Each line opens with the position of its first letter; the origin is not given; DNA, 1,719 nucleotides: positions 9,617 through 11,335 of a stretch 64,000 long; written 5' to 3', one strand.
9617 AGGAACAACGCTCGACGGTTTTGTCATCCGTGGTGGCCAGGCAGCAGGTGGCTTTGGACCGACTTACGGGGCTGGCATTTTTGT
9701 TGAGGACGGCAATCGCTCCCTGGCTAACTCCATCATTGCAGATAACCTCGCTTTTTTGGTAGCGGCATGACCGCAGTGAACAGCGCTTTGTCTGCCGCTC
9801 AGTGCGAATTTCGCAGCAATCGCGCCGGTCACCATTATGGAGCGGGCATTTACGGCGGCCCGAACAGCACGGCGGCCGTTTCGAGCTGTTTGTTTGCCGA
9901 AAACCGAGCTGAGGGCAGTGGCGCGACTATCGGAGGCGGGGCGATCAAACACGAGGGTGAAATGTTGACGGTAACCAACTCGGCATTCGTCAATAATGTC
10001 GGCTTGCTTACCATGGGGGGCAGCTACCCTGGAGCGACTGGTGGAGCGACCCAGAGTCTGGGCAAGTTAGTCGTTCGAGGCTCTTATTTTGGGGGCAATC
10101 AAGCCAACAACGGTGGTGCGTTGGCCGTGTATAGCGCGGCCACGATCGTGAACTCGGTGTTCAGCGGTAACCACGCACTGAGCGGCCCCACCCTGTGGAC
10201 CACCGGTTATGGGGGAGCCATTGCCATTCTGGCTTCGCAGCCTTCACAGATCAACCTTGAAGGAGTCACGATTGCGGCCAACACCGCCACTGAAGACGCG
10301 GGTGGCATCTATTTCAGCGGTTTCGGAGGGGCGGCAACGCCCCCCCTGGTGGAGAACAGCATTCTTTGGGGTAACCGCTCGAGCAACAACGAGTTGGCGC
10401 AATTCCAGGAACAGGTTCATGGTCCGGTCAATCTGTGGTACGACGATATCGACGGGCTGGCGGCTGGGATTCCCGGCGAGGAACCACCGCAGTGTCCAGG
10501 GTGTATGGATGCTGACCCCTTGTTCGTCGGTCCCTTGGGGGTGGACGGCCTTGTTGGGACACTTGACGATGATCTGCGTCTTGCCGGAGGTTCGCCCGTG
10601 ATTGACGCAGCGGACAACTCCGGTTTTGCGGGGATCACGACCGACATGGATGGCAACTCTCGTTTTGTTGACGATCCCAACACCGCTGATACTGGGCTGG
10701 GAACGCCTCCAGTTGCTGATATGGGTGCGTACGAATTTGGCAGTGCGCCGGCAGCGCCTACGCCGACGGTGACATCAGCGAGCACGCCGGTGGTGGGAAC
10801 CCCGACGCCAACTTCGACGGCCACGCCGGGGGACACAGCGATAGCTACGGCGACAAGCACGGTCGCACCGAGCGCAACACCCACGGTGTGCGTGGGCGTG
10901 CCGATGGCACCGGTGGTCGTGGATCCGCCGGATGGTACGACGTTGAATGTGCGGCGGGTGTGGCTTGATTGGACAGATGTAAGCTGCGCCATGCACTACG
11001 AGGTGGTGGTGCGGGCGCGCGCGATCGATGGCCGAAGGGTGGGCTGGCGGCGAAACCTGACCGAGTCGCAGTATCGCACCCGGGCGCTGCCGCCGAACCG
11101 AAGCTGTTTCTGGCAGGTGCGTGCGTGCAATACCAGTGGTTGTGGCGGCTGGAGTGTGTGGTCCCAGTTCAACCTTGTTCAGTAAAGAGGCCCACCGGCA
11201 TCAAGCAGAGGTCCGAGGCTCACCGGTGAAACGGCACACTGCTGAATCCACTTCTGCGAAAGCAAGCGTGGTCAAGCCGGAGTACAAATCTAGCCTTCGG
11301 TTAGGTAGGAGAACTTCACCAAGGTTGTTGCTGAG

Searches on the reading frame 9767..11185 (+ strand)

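Call 79: search_protein_families(library=pfam, proteins=[window:9767-11185:+], max_evalue=0.00001)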
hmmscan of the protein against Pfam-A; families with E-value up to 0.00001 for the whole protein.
window:9767-11185:+ (472 aa): 1 family
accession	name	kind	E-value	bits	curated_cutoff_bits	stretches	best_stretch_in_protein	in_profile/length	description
PF13229.12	Beta_helix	-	5.3e-06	26.6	25.9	0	10-86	77-148/158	Right handed beta helix region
